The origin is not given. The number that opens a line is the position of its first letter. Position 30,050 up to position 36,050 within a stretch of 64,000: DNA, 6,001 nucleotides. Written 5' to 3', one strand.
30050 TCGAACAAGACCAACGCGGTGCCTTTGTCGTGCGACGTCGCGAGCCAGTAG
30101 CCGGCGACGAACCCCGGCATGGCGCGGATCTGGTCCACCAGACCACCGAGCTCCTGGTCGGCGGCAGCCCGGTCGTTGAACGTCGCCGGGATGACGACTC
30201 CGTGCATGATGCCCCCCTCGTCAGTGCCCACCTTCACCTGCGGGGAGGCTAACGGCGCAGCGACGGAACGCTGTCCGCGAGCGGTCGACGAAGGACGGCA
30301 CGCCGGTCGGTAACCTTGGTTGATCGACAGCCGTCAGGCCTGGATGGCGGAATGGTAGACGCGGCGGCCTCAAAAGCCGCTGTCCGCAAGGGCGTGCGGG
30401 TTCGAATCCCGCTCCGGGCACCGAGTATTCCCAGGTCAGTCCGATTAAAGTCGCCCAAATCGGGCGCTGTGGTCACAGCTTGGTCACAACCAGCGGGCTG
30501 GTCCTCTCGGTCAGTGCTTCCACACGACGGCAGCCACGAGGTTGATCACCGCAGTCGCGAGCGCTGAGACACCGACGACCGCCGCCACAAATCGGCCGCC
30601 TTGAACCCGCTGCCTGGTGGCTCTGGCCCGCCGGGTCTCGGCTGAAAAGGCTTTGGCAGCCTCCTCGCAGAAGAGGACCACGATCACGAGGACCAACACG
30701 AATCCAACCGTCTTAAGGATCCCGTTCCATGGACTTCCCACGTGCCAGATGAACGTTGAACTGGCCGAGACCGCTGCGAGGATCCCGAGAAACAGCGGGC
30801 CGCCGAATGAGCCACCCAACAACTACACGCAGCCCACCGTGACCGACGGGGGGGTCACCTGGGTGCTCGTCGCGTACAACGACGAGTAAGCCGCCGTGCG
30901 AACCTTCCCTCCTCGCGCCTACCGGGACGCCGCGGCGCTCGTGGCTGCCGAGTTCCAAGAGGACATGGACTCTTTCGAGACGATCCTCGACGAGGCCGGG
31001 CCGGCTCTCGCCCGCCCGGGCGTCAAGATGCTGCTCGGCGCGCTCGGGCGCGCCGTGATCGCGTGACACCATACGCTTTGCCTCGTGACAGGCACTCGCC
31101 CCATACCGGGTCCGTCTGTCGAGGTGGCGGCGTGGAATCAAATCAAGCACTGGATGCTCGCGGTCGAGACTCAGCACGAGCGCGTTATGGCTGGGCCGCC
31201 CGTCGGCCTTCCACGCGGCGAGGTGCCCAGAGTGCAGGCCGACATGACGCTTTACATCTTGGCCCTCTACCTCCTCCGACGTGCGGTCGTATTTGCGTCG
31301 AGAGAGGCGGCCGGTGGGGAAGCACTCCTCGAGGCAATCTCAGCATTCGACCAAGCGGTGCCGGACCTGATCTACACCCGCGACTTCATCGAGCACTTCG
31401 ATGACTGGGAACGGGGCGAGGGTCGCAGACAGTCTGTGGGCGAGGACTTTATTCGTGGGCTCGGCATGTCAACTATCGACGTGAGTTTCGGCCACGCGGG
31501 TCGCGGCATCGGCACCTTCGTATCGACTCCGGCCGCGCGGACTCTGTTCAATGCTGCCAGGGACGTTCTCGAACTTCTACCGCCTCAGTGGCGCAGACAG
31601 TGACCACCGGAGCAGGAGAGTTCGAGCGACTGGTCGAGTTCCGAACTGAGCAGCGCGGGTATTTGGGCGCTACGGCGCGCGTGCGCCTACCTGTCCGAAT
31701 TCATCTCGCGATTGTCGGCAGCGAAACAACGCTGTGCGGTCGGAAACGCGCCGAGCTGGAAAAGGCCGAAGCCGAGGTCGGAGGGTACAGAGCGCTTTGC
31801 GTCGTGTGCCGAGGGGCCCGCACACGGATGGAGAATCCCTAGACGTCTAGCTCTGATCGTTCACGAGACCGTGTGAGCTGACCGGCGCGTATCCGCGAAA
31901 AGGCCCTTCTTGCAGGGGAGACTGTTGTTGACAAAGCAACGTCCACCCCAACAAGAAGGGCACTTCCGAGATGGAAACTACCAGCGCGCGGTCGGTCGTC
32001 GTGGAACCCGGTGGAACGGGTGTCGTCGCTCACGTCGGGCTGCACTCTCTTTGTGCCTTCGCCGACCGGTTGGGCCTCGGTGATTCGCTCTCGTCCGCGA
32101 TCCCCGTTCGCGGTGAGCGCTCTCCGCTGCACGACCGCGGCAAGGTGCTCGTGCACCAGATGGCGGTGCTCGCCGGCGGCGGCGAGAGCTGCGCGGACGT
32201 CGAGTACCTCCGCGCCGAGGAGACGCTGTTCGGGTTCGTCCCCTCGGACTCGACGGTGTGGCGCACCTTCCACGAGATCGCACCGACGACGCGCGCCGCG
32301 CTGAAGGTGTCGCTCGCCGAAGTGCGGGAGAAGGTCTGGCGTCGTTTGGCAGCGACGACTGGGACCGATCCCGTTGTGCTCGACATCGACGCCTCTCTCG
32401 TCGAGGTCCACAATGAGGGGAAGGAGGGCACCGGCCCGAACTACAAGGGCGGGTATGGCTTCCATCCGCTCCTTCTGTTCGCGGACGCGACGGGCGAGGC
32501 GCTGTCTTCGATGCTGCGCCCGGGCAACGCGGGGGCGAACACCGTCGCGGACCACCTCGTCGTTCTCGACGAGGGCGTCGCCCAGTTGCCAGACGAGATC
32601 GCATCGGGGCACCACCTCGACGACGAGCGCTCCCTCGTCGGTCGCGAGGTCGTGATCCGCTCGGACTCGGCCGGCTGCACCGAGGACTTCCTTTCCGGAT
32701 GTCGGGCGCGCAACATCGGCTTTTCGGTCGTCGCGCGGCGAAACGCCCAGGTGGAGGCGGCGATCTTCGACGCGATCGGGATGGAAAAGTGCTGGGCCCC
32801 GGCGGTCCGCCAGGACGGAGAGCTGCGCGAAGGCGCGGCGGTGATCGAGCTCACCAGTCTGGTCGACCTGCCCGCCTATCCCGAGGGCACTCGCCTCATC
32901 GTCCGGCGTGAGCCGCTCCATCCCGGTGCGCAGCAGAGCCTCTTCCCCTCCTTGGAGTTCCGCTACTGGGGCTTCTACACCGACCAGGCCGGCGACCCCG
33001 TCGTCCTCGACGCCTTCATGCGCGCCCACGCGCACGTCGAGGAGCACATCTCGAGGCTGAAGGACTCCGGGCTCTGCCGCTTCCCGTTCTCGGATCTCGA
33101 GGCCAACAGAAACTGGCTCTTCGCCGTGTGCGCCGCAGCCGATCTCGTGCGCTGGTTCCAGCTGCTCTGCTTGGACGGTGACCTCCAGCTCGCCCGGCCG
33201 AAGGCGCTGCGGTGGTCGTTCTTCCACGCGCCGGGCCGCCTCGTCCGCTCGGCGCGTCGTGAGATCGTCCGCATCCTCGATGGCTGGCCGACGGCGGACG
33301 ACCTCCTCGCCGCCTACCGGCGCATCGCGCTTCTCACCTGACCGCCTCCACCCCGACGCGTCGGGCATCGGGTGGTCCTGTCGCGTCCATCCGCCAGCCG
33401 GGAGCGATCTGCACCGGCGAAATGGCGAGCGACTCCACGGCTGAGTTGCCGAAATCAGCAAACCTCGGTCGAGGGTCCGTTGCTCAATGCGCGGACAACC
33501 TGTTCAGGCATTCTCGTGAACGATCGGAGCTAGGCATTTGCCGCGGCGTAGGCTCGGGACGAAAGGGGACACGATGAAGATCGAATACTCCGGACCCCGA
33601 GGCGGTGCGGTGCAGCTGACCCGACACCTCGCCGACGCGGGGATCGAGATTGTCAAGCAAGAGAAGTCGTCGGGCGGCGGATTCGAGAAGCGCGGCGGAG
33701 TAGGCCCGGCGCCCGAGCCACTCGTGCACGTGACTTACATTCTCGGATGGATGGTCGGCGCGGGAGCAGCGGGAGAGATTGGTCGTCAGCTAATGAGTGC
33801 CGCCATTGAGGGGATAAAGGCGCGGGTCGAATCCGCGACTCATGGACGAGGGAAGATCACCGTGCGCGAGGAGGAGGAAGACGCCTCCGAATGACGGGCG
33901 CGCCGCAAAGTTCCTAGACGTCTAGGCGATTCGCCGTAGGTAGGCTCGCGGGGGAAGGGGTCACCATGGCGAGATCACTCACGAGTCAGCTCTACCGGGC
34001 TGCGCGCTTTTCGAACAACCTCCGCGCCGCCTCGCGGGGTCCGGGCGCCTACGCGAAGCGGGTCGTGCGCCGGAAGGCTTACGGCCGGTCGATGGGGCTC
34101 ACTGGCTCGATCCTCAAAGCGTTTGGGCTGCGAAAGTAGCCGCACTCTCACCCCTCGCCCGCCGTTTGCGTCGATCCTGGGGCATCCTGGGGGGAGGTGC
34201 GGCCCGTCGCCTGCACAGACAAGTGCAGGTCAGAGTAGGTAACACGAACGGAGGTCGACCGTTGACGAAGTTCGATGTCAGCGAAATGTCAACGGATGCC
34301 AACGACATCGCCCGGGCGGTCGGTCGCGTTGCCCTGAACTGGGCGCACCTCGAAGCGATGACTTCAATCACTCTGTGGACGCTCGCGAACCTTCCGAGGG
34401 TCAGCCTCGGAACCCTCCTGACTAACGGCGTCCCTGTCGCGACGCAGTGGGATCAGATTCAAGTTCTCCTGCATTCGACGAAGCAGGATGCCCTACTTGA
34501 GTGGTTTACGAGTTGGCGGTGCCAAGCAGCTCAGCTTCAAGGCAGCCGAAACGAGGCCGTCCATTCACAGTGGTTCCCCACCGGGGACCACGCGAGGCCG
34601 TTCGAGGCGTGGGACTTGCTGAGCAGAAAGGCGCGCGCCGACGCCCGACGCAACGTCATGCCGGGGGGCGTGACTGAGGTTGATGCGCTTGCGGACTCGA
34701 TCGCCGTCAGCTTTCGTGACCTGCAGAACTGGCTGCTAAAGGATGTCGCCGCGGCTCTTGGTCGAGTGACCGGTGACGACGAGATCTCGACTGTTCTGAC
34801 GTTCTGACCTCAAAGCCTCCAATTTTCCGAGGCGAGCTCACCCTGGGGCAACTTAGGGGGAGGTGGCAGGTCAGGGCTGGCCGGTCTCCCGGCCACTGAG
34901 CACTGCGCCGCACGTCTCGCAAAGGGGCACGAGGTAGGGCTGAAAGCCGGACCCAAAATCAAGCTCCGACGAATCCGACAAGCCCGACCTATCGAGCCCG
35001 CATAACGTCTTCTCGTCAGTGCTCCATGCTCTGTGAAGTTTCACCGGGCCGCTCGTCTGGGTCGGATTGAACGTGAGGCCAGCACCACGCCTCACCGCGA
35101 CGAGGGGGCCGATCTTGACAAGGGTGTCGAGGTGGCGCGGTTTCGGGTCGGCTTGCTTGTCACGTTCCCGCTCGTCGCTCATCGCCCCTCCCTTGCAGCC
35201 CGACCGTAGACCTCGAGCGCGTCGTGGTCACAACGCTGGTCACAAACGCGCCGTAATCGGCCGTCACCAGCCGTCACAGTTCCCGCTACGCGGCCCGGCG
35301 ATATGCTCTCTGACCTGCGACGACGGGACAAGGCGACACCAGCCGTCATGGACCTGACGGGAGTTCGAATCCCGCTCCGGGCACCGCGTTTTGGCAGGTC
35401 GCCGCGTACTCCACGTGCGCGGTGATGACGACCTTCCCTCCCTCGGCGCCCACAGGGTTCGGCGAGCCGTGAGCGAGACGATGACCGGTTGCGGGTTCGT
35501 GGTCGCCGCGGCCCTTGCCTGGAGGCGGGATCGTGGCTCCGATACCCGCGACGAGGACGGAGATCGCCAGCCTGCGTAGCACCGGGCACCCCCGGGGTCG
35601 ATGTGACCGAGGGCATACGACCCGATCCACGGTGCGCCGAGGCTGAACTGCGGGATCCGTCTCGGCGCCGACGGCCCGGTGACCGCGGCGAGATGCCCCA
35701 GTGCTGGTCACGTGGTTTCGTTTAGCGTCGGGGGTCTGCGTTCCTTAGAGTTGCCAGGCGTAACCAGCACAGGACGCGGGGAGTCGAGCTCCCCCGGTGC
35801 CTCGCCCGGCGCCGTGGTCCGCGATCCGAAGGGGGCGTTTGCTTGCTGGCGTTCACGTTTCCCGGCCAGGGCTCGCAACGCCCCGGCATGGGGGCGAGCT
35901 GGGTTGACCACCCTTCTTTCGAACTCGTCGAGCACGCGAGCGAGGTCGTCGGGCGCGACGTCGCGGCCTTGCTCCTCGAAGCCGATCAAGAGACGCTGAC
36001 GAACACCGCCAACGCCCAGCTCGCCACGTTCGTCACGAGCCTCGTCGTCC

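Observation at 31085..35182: Two HEPN-like proteins, each paired with a small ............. protein: candidate undescribed defence or toxin module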

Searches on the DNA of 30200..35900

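Call 96: search_rna_families(source=window, start=30200, end=35900, threshold=evalue, max_evalue=1)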
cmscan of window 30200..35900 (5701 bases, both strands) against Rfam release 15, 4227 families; matches with E-value up to 1: 3.
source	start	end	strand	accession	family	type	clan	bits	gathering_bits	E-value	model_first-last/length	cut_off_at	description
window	30338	30420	+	RF00005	tRNA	Gene; tRNA;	CL00001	60.3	29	1.3e-11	1-71/71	no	tRNA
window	31859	31968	-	RF02469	Ms_IGR-7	Gene; sRNA;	-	34.8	45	0.00028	1-118/118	no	Actinobacteria sRNA Ms_IGR-7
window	32438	32481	-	RF02339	GlsR17_miR2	Gene; snRNA; snoRNA; CD-box;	-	20.3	84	0.69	1-63/63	no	Giardia snoRNA GlsR17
